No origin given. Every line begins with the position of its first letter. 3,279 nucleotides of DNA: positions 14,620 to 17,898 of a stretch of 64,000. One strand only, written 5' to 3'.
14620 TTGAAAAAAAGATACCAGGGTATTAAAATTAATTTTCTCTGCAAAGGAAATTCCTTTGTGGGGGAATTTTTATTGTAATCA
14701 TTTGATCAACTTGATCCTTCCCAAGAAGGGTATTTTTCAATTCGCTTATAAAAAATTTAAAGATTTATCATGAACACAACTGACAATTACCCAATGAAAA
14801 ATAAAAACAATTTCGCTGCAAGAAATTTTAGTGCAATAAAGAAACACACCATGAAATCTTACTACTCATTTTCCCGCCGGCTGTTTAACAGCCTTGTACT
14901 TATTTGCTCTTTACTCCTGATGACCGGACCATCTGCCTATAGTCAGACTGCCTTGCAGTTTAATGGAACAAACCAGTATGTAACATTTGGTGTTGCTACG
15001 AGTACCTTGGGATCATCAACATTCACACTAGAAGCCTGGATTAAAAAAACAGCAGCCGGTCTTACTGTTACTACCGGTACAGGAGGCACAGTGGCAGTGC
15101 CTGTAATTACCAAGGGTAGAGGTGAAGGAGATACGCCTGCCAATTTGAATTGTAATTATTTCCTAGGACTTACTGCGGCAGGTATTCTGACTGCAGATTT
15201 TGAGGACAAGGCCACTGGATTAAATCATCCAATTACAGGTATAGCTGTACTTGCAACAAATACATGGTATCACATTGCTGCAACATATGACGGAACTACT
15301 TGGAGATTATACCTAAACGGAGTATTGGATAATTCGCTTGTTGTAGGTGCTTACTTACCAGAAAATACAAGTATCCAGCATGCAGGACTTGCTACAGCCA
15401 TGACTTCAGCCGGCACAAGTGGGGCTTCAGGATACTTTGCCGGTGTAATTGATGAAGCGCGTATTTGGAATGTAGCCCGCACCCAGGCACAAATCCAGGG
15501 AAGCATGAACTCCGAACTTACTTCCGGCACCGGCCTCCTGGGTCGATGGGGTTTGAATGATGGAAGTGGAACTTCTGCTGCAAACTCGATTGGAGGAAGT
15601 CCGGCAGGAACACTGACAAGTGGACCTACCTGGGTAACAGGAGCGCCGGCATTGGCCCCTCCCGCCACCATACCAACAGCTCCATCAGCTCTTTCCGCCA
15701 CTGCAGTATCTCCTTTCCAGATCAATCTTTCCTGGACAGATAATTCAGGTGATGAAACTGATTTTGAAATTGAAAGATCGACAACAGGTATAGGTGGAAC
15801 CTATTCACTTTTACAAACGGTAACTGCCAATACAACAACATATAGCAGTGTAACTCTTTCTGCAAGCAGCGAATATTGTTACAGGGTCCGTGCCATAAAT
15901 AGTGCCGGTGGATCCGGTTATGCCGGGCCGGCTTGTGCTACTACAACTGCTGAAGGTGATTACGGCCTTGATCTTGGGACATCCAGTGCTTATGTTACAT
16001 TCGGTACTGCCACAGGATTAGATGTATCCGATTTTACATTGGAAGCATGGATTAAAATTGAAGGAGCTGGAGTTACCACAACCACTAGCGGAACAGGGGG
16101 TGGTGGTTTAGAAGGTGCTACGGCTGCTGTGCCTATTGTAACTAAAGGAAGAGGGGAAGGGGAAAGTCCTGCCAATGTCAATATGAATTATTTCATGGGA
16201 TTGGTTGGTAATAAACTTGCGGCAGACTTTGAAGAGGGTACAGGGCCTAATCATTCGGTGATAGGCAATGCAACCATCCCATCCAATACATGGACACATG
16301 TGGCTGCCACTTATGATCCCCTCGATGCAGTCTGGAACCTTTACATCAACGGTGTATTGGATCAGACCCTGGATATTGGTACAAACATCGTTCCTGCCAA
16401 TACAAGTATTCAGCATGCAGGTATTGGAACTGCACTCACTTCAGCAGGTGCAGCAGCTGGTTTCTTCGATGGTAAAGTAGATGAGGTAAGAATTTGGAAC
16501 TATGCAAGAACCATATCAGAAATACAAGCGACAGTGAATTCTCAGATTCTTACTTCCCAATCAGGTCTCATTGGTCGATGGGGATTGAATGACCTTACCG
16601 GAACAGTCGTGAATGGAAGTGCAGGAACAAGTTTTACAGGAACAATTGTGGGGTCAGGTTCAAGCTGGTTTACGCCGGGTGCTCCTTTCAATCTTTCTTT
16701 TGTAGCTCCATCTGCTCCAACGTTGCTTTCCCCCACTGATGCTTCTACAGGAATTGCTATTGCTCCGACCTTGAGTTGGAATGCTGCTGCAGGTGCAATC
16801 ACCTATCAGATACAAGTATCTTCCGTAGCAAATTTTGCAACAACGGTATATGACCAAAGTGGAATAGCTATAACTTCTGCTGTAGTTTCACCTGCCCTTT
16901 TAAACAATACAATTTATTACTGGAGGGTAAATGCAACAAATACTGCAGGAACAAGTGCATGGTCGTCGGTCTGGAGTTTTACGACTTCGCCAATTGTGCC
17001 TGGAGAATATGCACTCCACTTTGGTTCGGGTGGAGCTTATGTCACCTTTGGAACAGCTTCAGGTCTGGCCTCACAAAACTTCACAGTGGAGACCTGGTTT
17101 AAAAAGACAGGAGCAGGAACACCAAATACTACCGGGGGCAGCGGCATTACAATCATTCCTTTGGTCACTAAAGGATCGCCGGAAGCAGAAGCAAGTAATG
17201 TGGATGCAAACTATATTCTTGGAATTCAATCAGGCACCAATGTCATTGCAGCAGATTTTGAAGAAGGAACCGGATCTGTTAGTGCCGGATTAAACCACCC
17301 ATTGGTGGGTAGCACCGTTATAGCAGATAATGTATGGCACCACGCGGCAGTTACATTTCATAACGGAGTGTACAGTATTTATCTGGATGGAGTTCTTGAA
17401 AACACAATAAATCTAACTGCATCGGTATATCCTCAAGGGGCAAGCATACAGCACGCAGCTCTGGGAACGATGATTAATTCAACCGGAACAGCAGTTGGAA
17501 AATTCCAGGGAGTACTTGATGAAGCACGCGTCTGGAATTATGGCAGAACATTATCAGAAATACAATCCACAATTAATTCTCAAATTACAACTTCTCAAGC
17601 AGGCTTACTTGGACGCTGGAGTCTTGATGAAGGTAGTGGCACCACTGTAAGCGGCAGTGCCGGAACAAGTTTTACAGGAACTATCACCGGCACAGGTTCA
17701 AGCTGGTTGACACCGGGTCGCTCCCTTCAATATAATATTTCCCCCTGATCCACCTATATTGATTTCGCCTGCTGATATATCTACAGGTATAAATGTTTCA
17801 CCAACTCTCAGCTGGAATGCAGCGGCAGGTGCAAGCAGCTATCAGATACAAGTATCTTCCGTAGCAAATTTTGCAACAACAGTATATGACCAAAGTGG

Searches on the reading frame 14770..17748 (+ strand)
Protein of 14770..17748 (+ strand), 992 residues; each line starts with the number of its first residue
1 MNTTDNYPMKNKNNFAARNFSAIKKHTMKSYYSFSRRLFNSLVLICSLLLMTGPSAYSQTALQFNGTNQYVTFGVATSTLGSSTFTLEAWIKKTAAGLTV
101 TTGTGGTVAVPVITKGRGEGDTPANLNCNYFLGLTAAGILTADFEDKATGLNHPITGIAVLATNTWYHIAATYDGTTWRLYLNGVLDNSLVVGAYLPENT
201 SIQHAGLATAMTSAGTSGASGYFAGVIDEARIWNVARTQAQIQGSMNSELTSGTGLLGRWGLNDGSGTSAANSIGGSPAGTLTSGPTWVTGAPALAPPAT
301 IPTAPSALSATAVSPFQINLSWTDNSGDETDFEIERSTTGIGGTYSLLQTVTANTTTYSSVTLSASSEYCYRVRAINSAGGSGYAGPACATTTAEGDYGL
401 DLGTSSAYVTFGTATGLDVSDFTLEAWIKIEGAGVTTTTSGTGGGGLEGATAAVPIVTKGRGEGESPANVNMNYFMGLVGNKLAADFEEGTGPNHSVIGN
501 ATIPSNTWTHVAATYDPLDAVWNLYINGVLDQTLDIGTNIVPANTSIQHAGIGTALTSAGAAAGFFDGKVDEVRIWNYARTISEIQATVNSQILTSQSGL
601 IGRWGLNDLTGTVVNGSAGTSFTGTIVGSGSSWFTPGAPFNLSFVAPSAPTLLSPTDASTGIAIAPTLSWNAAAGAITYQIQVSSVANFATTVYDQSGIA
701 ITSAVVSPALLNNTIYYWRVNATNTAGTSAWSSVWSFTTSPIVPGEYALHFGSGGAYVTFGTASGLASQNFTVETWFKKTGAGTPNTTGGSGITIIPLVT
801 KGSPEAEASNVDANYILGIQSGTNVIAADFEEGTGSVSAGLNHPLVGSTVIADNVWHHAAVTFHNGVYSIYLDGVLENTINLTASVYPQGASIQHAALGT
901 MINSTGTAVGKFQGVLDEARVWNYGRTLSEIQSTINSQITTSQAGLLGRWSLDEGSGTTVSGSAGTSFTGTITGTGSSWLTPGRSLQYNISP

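Call 6: search_protein_families(library=pfam, max_evalue=0.001, proteins=[window:14770-17748:+])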
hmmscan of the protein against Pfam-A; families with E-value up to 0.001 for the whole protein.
window:14770-17748:+ (992 aa): 6 families
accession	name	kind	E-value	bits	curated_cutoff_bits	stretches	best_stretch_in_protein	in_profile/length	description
PF13385.13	Laminin_G_3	-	2.6e-61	206.6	27.6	3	65-243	1-151/151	Concanavalin A-like lectin/glucanases superfamily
PF00041.27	fn3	-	1.3e-12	48.2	25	1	304-384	2-77/84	Fibronectin type III domain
PF02973.23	Sialidase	-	1.4e-08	34.9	26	0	506-587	103-183/189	Sialidase, N-terminal domain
PF25788.1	Ig_Rha78A_N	-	9.7e-07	29.4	27.4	1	665-740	19-102/105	Rha78A-like, N-terminal immunoglobulin domain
PF24489.1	Ig_J_second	-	4.6e-05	23.8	27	0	697-736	52-91/105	Tip attachment protein J second Ig-like domain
PF02210.31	Laminin_G_2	-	0.00021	22.2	22.9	0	816-888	22-87/126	Laminin G domain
